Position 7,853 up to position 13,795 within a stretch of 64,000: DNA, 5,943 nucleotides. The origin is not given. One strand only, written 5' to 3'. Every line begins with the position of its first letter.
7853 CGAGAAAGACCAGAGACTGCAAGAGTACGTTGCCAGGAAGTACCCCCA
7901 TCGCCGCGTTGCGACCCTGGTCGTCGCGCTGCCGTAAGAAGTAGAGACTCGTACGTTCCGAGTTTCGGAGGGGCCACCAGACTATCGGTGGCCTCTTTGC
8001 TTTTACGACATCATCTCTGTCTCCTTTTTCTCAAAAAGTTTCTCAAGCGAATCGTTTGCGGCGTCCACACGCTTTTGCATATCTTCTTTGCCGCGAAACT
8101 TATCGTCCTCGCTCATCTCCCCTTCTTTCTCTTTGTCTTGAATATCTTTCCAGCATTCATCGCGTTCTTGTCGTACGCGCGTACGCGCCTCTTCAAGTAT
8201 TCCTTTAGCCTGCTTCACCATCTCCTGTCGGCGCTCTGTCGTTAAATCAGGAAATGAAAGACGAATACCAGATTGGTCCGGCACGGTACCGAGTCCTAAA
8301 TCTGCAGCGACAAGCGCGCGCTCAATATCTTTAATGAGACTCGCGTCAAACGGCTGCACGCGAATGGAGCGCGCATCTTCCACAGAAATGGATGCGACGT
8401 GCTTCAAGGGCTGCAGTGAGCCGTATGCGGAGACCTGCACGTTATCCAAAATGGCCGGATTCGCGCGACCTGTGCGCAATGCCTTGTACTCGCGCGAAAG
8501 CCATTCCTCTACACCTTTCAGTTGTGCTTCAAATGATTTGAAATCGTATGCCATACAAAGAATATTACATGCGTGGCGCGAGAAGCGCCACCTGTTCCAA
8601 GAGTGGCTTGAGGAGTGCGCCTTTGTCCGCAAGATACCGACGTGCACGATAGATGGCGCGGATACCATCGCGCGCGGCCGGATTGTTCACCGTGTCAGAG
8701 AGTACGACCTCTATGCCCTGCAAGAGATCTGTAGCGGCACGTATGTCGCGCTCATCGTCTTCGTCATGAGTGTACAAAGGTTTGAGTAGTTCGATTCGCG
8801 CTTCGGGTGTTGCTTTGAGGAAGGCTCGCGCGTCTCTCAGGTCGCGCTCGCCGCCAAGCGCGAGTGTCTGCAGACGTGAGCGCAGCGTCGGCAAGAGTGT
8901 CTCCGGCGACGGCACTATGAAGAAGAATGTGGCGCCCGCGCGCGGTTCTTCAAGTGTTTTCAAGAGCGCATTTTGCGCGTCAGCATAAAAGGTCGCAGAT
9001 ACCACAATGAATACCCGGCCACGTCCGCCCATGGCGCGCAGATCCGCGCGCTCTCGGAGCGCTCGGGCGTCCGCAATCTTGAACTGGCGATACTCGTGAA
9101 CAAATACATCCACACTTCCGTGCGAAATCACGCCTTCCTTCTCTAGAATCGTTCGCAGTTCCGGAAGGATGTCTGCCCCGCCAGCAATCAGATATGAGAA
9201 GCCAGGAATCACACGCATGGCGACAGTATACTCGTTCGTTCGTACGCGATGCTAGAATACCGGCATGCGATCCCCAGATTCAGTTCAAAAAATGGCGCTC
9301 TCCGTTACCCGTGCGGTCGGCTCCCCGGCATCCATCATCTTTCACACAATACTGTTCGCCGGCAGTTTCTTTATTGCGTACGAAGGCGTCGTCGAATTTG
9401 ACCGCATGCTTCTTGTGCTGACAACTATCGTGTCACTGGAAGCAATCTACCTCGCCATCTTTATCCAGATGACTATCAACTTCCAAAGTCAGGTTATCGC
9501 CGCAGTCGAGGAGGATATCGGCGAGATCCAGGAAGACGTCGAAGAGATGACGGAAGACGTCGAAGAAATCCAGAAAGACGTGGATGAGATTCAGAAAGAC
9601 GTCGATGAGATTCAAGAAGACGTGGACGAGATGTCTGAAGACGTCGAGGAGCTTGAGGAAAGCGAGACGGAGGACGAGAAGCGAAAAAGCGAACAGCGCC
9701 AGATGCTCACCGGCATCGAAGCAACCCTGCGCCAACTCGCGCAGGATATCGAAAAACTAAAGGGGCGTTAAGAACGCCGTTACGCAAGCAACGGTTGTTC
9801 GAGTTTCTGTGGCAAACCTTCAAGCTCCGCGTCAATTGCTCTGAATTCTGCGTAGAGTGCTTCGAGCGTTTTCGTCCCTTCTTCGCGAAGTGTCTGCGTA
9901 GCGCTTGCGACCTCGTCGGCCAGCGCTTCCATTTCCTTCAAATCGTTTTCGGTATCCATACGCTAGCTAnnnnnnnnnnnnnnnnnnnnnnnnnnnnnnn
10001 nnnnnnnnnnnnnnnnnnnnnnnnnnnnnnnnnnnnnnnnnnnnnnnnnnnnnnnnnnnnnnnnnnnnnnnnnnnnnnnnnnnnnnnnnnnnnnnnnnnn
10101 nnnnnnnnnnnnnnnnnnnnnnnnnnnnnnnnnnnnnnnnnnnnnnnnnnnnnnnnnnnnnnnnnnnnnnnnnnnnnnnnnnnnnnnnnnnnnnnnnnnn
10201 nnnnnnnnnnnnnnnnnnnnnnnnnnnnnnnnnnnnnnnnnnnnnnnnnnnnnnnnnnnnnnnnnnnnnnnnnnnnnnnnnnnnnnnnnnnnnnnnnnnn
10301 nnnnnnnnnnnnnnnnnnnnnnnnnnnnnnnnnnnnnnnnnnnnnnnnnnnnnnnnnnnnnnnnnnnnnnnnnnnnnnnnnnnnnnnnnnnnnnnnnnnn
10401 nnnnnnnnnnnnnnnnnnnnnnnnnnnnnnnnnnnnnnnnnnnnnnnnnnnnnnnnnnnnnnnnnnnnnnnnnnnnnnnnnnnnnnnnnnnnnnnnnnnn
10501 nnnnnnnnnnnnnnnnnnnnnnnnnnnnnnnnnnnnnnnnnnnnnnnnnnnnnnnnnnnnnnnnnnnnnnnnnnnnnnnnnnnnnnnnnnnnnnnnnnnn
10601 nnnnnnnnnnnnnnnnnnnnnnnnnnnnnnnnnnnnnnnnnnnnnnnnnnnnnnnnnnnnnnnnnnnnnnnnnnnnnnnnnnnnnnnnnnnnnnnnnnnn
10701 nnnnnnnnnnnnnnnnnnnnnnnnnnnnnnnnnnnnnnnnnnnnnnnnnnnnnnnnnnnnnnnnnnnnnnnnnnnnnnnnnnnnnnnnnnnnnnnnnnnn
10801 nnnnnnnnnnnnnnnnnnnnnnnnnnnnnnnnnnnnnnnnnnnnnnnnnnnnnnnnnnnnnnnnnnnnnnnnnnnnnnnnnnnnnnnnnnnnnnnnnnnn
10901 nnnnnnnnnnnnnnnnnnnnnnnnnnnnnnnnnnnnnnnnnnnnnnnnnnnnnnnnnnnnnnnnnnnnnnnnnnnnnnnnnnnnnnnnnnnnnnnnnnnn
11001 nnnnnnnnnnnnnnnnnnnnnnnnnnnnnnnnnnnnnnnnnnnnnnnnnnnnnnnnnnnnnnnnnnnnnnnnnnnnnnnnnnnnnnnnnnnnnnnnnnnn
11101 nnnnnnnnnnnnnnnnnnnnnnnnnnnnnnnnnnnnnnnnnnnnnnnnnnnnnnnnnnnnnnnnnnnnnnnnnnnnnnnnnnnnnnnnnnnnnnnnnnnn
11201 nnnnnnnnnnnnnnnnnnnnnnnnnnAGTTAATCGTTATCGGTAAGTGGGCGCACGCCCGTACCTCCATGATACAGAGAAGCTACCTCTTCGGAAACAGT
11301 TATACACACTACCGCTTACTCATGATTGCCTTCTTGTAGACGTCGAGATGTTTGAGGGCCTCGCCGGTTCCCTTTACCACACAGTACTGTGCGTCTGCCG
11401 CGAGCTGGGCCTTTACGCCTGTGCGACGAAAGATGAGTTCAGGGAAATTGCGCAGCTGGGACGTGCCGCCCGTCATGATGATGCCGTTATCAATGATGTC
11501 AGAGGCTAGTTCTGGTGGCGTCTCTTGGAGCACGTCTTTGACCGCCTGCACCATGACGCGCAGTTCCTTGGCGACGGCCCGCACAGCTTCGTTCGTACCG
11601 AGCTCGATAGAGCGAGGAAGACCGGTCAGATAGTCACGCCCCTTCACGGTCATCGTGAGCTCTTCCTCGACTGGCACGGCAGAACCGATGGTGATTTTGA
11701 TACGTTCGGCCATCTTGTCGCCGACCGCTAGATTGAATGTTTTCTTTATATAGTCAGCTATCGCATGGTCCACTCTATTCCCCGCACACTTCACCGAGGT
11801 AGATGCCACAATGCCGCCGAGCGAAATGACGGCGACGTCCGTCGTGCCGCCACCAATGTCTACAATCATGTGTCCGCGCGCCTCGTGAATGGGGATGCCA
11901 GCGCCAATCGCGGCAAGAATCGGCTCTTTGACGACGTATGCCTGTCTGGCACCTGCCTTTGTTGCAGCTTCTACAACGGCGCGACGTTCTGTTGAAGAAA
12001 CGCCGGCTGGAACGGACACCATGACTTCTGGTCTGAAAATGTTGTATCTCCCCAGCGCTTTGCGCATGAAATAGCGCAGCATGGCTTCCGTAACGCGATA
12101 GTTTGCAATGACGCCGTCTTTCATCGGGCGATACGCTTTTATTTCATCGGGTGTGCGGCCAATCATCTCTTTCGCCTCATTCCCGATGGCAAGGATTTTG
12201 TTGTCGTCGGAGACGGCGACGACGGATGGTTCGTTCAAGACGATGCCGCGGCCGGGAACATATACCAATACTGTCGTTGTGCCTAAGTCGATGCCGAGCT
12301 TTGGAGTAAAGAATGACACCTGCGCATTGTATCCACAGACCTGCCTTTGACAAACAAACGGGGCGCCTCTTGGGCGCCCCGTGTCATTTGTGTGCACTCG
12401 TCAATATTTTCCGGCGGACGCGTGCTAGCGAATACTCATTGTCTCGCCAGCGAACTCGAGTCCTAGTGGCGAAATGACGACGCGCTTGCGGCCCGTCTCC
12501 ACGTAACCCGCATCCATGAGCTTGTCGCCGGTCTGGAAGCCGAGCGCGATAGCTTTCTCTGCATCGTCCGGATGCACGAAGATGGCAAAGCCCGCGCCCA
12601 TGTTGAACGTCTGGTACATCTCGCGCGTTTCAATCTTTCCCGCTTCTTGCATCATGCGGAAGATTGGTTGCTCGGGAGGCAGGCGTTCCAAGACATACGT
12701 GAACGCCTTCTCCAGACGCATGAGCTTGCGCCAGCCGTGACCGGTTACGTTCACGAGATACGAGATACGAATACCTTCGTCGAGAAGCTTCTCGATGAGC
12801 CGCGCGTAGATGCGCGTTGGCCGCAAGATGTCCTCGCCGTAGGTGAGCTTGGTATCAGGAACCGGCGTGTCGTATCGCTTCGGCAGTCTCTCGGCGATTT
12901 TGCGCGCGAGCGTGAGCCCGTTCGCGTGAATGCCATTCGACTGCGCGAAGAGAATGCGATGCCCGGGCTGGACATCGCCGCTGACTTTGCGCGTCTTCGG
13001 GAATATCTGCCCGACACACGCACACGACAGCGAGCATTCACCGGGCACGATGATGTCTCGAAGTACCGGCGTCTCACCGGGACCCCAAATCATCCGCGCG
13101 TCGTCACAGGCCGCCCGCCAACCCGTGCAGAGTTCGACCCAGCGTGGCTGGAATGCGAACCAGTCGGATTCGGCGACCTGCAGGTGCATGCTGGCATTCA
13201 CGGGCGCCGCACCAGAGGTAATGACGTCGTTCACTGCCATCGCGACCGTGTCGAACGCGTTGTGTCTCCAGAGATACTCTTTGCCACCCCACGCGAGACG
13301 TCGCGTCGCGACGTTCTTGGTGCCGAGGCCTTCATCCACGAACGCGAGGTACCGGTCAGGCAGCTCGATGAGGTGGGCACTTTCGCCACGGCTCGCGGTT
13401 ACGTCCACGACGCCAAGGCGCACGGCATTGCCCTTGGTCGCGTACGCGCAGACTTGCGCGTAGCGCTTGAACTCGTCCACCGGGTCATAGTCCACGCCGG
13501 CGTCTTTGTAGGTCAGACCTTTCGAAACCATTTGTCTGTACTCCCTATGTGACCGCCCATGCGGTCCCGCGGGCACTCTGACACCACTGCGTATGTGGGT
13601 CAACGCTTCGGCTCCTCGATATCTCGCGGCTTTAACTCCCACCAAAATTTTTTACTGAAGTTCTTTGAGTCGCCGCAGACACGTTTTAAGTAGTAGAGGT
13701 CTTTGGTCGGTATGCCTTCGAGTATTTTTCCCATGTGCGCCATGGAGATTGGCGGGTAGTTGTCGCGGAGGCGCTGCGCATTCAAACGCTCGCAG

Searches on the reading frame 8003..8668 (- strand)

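Call 40: search_protein_families(library=pfam, proteins=[window:8003-8668:-], max_evalue=0.0001)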
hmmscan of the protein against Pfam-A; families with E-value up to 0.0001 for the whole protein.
window:8003-8668:- (221 aa): 1 family
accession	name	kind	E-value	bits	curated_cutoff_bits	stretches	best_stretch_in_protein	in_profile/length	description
PF01765.24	RRF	-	8e-52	175.8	29.7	1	58-220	2-164/164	Ribosome recycling factor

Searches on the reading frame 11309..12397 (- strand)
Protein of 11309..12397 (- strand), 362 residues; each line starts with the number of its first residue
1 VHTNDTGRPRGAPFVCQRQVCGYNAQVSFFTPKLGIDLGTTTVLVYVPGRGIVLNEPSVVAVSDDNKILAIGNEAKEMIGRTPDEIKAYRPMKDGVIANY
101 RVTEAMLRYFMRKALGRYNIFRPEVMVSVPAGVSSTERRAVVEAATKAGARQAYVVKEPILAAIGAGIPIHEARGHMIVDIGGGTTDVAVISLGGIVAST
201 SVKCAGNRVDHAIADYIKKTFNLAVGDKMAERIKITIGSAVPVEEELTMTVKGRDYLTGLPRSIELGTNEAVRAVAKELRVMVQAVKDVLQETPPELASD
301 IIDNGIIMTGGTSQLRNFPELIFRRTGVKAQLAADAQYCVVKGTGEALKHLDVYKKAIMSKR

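Call 40: search_protein_families(library=pfam, proteins=[window:11309-12397:-], max_evalue=0.0001)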
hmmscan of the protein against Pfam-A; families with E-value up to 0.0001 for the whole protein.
window:11309-12397:- (362 aa): 6 families
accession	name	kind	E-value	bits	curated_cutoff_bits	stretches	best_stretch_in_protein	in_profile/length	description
PF06723.19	MreB_Mbl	-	4.5e-129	430.4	27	1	33-354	3-325/327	MreB/Mbl protein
PF14450.12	FtsA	-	1.8e-12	48.1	31.8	1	178-334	2-111/127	Cell division protein FtsA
PF00022.25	Actin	-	6.1e-12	45.3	27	1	57-220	31-190/410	Actin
PF00012.26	HSP70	-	9.6e-12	44.3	20.6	1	124-226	135-243/599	Hsp70 protein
PF21522.3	MreB-like_C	-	1.3e-05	26.2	27.8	0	178-233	1-56/123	Archaeal actin homologue MreB-like, C-terminal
PF08841.16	DDR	-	3.1e-05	23.6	24.6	0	158-235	117-189/328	Diol dehydratase reactivase ATPase-like domain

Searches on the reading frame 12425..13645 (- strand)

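Call 40: search_protein_families(library=pfam, proteins=[window:12425-13645:-], max_evalue=0.0001)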
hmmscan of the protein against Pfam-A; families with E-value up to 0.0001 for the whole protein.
window:12425-13645:- (406 aa): 2 families
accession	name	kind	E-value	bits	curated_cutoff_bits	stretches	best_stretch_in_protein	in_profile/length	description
PF02769.27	AIRS_C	-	5.4e-07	30.3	23.1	1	226-387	1-150/156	AIR synthase related protein, C-terminal domain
PF00586.29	AIRS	-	1.4e-06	29.2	24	1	93-213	7-111/112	AIR synthase related protein, N-terminal domain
